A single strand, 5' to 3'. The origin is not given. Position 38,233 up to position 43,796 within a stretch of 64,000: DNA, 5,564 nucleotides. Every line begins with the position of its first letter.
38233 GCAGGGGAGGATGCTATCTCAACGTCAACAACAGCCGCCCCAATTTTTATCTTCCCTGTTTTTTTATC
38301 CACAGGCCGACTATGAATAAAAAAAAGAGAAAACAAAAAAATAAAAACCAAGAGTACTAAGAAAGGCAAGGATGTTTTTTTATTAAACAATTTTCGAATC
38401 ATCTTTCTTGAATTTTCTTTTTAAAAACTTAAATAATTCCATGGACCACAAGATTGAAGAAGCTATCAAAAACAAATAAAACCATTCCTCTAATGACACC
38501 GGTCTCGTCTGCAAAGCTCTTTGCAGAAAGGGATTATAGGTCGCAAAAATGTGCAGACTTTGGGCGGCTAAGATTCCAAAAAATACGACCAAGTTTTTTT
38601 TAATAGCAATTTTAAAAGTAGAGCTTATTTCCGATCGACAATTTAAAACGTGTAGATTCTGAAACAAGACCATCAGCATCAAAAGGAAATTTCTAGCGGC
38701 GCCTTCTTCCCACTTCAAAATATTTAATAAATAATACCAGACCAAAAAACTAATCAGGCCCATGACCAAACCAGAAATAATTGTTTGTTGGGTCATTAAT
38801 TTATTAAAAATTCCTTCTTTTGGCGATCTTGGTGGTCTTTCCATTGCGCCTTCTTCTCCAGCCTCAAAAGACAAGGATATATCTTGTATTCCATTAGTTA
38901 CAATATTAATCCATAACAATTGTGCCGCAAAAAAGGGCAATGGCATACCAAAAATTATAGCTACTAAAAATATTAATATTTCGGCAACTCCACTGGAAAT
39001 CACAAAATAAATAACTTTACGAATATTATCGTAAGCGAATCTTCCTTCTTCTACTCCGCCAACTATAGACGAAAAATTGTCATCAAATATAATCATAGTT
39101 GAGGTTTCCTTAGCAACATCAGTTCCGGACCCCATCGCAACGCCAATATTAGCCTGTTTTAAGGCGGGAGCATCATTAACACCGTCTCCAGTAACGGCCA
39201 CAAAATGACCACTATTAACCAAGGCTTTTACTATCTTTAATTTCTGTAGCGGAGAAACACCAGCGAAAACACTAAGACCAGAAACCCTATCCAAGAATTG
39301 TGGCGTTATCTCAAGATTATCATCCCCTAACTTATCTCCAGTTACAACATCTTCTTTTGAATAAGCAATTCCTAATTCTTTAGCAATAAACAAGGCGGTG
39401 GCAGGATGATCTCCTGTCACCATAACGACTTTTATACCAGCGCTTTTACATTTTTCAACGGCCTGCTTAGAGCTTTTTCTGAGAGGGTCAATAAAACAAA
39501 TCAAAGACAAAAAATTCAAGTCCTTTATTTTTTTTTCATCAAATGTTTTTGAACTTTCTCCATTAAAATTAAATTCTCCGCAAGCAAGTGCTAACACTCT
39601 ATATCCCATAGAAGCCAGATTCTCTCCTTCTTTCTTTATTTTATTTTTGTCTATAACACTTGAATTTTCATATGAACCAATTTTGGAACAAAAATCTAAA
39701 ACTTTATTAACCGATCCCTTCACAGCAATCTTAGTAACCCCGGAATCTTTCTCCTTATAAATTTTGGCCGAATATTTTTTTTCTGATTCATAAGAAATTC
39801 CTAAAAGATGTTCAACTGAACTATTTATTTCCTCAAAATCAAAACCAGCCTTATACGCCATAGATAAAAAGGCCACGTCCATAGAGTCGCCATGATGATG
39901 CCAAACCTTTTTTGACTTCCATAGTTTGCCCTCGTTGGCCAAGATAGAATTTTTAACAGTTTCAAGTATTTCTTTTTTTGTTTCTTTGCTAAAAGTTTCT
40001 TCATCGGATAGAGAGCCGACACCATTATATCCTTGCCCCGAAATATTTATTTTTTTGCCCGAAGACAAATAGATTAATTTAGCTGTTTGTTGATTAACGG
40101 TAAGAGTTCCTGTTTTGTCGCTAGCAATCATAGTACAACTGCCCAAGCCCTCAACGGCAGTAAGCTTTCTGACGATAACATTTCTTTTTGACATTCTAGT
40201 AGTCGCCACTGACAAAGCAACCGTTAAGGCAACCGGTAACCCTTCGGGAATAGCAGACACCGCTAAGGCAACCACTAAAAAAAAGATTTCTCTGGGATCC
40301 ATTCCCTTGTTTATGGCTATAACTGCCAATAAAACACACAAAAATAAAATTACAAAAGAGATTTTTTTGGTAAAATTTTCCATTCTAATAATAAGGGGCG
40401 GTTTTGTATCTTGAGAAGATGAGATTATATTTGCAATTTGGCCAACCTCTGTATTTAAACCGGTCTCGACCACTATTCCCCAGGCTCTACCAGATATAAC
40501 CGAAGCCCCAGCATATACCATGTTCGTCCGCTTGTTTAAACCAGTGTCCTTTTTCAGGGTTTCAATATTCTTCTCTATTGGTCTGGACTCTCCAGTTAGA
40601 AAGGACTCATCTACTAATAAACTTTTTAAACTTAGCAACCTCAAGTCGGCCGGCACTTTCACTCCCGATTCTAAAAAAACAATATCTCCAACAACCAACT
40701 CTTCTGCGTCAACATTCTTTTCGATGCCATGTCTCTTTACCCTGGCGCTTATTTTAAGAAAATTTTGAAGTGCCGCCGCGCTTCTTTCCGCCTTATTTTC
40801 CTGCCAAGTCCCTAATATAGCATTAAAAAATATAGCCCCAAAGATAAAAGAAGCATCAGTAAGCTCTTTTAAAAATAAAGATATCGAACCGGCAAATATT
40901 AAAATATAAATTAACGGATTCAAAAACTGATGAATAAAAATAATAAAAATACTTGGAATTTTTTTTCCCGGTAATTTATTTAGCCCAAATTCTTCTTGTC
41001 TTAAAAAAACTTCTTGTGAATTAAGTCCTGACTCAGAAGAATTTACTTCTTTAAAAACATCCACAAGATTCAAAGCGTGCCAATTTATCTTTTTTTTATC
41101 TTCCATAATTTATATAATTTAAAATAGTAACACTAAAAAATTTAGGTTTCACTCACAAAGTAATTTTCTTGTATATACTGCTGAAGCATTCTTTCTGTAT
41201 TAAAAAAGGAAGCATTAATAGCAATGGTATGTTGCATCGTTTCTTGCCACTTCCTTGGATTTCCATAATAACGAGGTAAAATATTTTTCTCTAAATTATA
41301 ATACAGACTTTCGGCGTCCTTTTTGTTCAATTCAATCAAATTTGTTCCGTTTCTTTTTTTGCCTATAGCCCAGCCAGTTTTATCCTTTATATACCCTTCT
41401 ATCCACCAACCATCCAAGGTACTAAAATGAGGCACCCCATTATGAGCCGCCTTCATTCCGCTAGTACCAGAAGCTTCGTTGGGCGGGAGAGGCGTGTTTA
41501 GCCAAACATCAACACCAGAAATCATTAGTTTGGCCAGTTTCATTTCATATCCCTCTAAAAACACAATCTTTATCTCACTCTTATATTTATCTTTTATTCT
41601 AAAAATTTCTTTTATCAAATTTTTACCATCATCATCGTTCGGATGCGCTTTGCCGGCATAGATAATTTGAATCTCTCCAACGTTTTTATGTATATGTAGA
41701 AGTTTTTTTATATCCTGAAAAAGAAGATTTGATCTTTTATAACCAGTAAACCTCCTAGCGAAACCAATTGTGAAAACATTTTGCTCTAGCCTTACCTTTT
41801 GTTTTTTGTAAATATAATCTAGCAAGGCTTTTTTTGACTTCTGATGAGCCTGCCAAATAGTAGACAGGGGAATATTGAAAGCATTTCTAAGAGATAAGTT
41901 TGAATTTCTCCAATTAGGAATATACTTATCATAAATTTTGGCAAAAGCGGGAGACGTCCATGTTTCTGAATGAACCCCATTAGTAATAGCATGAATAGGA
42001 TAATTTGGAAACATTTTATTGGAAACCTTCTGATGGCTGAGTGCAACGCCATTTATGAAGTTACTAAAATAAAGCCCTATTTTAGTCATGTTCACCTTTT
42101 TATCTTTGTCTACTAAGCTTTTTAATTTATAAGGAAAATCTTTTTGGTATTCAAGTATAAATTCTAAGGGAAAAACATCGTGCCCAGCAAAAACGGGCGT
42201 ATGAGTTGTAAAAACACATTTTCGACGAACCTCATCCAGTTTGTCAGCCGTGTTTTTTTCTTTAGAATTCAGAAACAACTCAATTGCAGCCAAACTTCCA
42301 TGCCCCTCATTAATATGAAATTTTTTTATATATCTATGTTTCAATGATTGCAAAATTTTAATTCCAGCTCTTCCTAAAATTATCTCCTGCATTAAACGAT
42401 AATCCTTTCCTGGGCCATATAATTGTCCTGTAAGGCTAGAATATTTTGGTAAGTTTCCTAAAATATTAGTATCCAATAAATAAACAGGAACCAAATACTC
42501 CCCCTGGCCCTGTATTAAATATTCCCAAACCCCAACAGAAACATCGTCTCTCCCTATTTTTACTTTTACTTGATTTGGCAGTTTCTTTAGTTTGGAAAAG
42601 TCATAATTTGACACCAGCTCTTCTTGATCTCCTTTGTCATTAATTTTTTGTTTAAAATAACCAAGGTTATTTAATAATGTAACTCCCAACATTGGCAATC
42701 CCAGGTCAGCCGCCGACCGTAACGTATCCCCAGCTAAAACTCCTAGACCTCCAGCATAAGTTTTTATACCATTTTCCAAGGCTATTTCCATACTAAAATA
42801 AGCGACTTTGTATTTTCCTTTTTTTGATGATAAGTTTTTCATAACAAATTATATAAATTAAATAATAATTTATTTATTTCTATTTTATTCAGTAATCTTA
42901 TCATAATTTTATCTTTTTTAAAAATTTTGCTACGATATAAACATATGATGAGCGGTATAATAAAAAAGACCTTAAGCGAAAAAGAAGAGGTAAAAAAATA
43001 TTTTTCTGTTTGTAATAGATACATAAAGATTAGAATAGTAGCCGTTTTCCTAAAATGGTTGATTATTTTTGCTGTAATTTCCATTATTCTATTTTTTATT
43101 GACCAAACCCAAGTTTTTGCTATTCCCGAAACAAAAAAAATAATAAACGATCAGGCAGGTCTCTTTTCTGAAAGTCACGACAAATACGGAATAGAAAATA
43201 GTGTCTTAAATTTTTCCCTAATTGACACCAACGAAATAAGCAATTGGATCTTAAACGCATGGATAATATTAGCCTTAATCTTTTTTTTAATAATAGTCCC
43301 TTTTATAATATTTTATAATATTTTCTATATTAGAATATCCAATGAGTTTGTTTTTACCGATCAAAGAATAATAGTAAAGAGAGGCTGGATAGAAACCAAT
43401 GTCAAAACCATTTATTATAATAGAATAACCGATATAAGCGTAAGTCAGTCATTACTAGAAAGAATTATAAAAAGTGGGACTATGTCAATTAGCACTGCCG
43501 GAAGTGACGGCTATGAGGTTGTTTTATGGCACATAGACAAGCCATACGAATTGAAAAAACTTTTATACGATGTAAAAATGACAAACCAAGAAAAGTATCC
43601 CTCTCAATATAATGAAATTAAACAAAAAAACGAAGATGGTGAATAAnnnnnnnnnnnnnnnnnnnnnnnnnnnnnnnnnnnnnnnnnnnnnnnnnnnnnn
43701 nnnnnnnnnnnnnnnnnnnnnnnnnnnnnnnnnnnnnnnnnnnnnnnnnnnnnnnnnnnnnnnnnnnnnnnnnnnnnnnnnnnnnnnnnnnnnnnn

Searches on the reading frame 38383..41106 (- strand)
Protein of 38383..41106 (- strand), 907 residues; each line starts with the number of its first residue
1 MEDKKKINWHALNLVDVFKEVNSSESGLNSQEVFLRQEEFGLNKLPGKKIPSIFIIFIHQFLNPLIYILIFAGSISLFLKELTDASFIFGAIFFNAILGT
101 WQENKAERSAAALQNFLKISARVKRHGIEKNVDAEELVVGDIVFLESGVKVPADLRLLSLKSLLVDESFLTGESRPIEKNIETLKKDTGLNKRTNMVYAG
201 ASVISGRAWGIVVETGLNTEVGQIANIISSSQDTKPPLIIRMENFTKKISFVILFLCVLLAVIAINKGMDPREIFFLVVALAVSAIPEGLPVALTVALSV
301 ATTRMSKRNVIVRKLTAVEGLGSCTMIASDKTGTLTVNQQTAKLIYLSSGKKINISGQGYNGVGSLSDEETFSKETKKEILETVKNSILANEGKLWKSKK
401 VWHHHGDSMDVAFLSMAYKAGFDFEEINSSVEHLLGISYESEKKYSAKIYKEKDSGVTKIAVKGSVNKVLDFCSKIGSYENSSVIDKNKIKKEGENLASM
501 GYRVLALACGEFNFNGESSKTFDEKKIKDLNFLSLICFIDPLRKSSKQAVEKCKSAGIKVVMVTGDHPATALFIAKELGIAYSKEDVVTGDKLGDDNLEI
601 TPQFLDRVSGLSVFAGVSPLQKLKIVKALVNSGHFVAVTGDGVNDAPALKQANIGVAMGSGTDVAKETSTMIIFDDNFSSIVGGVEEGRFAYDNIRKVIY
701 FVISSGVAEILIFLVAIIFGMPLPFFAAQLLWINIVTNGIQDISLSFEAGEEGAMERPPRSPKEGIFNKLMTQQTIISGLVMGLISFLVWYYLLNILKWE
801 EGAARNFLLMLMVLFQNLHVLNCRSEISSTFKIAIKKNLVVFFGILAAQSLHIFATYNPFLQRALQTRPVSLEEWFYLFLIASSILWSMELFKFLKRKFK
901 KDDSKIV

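Call 50: search_protein_families(library=pfam, proteins=[window:38383-41106:-], max_evalue=0.001)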
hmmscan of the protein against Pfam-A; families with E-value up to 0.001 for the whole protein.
window:38383-41106:- (907 aa): 6 families
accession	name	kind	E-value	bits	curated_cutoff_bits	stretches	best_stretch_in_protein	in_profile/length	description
PF00122.25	E1-E2_ATPase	-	5.7e-50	169.8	28.1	1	117-308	3-181/181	E1-E2 ATPase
PF00689.26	Cation_ATPase_C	-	4.7e-44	150.7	27.3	1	722-895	1-175/175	Cation transporting ATPase, C-terminus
PF00702.32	Hydrolase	-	2.2e-17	64.5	26.4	1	528-653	83-191/191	haloacid dehalogenase-like hydrolase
PF00690.31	Cation_ATPase_N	-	2.3e-17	62.8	20.4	1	9-76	1-69/69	Cation transporter/ATPase, N-terminus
PF13246.12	Cation_ATPase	-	8.3e-12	45.4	21.7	1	389-476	2-91/91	Cation transport ATPase (P-type)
PF08282.18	Hydrolase_3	-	1e-09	39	20.9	1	635-679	205-249/255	haloacid dehalogenase-like hydrolase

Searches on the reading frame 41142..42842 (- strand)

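Call 50: search_protein_families(library=pfam, proteins=[window:41142-42842:-], max_evalue=0.001)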
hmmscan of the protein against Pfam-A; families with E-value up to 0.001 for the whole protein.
window:41142-42842:- (566 aa): 2 families
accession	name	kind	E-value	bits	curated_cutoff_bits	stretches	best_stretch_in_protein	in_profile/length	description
PF00343.26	Phosphorylase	-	2.4e-33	115.8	27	2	242-482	314-583/713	Carbohydrate phosphorylase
PF08323.17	Glyco_transf_5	-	0.00064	19.9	22.7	0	82-266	62-216/239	Starch synthase catalytic domain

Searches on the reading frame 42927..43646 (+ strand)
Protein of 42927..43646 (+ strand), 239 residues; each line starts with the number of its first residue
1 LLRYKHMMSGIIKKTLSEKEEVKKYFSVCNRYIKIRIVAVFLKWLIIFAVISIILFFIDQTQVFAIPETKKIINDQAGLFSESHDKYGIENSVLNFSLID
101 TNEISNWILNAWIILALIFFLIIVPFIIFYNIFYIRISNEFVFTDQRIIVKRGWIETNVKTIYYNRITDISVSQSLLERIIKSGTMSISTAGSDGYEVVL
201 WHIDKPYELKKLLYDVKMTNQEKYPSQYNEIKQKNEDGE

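Call 80: search_protein_families(library=pfam, proteins=[window:42927-43646:+], max_evalue=0.01)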
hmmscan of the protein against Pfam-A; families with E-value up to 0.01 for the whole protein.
window:42927-43646:+ (239 aa): 2 families
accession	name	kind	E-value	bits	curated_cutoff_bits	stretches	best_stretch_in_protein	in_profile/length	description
PF03703.20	bPH_2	-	9.7e-18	64.6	22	1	140-212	5-77/78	Bacterial PH domain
PF14470.12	bPH_3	-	0.0028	18.6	23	1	141-182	25-68/95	Bacterial PH domain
